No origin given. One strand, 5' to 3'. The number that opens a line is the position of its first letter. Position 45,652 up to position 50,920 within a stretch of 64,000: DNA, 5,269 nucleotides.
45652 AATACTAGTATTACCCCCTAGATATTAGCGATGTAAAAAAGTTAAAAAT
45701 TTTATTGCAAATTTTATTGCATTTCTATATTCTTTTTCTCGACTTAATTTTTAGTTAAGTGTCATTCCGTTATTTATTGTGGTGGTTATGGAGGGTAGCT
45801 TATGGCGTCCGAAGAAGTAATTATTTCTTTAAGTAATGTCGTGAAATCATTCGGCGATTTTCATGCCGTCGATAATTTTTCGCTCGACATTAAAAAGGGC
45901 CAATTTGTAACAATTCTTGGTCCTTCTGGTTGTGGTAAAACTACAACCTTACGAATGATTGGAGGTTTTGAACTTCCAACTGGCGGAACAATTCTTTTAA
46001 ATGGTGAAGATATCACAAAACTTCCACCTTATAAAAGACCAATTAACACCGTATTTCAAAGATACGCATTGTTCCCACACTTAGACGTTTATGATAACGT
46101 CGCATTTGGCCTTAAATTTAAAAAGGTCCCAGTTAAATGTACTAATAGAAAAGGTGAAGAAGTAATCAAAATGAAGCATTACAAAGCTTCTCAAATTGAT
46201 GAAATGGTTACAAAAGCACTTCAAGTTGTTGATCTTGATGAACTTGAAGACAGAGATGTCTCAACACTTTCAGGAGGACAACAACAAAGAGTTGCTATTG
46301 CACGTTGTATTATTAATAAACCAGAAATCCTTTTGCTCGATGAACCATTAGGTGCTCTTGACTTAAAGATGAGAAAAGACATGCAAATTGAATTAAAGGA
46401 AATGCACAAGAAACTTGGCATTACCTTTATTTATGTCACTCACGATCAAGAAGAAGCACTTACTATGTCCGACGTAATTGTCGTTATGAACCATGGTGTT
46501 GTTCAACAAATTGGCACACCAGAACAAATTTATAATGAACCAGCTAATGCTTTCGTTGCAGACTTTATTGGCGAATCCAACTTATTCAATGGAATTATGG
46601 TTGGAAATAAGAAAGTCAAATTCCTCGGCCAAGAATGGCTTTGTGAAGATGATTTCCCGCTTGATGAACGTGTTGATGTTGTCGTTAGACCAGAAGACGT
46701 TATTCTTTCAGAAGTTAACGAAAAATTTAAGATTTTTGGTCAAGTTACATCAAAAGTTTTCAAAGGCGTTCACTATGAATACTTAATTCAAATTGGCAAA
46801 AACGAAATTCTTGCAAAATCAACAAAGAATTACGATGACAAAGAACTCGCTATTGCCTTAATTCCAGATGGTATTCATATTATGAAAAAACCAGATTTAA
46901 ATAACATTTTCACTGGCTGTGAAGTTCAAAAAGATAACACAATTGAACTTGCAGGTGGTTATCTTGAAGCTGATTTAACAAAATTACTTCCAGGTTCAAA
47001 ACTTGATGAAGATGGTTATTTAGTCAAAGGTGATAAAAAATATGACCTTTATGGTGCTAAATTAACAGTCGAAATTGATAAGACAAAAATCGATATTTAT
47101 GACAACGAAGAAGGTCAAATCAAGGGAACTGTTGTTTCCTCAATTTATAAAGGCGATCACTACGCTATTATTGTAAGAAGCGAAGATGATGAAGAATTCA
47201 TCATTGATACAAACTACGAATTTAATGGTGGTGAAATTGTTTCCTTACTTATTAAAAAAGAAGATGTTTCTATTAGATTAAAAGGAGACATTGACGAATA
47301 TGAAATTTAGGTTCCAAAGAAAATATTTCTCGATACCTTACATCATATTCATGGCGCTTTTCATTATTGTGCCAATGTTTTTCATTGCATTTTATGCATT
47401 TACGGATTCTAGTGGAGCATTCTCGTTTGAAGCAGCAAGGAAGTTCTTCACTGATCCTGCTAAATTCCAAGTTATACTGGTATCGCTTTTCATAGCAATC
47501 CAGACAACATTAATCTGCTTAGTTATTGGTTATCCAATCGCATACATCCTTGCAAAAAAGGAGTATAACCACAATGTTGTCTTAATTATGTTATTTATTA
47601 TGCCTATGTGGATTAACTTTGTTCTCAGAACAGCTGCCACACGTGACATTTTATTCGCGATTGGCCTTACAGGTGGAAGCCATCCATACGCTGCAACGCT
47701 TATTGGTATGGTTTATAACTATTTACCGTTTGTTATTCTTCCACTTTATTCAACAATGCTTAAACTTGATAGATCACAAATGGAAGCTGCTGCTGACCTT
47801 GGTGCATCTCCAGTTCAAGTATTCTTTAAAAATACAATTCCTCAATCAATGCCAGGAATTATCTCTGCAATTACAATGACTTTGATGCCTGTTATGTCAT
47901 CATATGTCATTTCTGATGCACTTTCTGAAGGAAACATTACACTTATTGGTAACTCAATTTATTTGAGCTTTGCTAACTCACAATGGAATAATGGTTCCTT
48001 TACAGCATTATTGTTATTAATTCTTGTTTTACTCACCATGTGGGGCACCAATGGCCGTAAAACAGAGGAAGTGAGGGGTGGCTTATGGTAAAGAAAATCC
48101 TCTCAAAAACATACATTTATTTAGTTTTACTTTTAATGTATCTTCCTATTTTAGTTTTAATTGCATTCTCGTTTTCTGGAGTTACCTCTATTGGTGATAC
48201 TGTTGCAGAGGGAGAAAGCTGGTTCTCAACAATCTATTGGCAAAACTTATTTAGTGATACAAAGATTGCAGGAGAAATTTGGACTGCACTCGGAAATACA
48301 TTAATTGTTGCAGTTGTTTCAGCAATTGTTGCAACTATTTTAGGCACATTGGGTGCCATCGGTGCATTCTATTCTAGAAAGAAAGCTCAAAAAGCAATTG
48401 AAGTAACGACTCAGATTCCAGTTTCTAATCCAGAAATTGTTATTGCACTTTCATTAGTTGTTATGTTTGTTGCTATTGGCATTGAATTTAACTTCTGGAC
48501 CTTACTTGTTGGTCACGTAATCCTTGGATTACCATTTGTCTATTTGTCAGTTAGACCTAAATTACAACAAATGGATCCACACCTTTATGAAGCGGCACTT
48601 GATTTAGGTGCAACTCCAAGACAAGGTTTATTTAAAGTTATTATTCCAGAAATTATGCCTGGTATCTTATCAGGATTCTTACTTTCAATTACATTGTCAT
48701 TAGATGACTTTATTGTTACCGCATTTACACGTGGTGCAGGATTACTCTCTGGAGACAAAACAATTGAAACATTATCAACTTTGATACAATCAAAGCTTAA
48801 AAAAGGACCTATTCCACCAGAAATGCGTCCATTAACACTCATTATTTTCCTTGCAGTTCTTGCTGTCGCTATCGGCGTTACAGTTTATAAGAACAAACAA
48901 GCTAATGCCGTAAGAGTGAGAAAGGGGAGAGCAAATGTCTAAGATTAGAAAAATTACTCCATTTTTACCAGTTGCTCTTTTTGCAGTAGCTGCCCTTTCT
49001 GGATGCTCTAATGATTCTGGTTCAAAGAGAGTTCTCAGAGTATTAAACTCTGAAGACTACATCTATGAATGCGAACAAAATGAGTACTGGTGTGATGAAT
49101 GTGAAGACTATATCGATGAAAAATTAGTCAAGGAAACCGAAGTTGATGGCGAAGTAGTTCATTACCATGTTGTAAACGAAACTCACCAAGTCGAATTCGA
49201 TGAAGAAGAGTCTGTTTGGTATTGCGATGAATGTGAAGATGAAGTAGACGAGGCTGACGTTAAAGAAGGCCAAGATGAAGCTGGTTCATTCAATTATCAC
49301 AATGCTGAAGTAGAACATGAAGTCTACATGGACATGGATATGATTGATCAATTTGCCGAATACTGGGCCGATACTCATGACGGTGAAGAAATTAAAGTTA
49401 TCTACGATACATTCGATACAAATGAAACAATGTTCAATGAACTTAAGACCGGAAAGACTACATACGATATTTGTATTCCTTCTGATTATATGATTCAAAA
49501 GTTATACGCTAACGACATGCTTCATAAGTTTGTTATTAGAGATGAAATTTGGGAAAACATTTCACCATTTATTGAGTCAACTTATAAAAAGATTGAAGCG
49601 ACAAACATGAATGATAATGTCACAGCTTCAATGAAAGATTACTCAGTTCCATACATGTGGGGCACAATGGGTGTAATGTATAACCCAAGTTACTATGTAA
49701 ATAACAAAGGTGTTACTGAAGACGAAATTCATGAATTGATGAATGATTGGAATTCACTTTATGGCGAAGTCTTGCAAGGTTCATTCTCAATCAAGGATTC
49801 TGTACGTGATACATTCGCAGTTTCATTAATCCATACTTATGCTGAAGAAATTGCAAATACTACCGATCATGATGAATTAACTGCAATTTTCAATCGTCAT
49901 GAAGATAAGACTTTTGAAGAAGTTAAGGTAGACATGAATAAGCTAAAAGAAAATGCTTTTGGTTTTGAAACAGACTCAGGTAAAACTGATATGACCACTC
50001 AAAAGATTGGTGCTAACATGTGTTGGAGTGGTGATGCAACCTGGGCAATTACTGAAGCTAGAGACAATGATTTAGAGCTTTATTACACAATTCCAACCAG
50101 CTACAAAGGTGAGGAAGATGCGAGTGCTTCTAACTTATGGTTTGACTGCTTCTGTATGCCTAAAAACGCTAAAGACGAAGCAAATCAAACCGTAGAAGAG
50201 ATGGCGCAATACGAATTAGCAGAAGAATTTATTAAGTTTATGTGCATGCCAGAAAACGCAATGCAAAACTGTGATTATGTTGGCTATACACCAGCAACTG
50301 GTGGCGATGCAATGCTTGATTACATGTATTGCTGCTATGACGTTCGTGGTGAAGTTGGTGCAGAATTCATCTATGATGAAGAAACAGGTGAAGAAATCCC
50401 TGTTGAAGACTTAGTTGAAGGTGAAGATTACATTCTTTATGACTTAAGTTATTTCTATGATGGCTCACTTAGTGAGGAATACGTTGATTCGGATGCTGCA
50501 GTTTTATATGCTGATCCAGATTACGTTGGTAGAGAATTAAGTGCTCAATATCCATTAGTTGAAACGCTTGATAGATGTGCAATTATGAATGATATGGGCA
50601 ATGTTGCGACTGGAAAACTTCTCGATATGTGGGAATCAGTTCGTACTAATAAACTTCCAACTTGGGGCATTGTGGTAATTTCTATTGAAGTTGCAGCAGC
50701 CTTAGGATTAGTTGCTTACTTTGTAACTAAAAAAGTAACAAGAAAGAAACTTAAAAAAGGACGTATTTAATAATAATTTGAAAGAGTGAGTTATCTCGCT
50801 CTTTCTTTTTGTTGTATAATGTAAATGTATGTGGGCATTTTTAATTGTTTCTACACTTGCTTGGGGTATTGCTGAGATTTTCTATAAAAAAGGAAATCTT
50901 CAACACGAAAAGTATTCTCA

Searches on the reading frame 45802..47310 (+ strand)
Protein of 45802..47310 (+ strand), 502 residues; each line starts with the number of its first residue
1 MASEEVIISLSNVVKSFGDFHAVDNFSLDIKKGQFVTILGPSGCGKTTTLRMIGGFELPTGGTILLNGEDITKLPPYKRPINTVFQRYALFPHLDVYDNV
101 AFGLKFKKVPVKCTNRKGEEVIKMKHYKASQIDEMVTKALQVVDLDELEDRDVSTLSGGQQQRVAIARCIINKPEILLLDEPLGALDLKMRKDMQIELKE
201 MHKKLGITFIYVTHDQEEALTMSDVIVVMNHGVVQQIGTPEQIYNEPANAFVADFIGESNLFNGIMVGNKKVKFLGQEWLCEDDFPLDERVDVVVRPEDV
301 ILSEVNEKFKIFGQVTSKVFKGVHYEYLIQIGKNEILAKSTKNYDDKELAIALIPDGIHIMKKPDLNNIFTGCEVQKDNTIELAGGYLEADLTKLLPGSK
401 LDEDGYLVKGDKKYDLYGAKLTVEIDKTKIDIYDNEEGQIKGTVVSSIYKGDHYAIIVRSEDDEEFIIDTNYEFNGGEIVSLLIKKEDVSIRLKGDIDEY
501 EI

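Call 58: search_protein_families(library=pfam, proteins=[window:45802-47310:+], max_evalue=0.00001)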
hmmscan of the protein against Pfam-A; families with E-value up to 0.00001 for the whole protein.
window:45802-47310:+ (502 aa): 2 families
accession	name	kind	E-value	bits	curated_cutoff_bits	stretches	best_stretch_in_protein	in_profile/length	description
PF00005.33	ABC_tran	-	1e-36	127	25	1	24-183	2-136/137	ABC transporter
PF08402.16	TOBE_2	-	2.7e-10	40.6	21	0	293-347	1-54/76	TOBE domain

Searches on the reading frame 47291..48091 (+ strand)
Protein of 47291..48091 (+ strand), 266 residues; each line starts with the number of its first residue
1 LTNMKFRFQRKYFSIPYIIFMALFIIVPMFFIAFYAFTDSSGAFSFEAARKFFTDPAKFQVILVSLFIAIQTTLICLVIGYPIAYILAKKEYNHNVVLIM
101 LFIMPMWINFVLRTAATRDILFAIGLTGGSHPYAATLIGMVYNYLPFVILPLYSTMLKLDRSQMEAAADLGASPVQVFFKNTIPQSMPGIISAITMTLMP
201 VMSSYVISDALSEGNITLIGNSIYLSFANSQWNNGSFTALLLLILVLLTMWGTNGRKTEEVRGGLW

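Call 58: search_protein_families(library=pfam, proteins=[window:47291-48091:+], max_evalue=0.00001)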
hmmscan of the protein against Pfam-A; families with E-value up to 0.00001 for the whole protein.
window:47291-48091:+ (266 aa): 1 family
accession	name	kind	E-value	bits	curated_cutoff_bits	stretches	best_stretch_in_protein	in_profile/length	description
PF00528.27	BPD_transp_1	-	6.3e-07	29.7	26.4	0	37-248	43-168/184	Binding-protein-dependent transport system inner membrane component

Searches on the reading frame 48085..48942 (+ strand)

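Call 58: search_protein_families(library=pfam, proteins=[window:48085-48942:+], max_evalue=0.00001)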
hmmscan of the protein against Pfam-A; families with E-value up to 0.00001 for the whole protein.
window:48085-48942:+ (285 aa): 1 family
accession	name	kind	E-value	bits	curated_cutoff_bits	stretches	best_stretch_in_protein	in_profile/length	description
PF00528.27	BPD_transp_1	-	1.7e-18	67.4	26.4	1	88-266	3-169/184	Binding-protein-dependent transport system inner membrane component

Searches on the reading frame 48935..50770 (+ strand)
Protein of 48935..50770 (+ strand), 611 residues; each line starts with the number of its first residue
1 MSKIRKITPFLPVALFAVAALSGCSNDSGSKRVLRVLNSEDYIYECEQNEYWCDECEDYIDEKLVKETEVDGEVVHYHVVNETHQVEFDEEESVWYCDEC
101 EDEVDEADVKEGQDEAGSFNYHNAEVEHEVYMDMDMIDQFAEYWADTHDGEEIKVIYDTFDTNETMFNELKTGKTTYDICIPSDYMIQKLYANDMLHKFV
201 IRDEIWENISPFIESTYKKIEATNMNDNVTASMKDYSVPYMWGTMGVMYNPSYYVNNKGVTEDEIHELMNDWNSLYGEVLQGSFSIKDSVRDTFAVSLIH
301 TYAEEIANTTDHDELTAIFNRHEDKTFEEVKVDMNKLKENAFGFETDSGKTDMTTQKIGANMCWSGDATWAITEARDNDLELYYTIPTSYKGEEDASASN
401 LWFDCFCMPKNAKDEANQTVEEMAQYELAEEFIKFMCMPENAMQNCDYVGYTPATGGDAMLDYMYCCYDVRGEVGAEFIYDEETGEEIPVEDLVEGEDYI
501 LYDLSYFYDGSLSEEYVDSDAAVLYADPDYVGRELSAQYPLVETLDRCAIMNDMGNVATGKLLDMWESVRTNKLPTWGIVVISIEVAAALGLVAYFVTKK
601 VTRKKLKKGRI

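Call 58: search_protein_families(library=pfam, proteins=[window:48935-50770:+], max_evalue=0.00001)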
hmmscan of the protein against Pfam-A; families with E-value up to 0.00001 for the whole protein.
window:48935-50770:+ (611 aa): 1 family
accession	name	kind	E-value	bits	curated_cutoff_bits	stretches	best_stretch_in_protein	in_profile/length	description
PF13416.11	SBP_bac_8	-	1.6e-12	48.3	27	1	137-455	3-262/279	Bacterial extracellular solute-binding protein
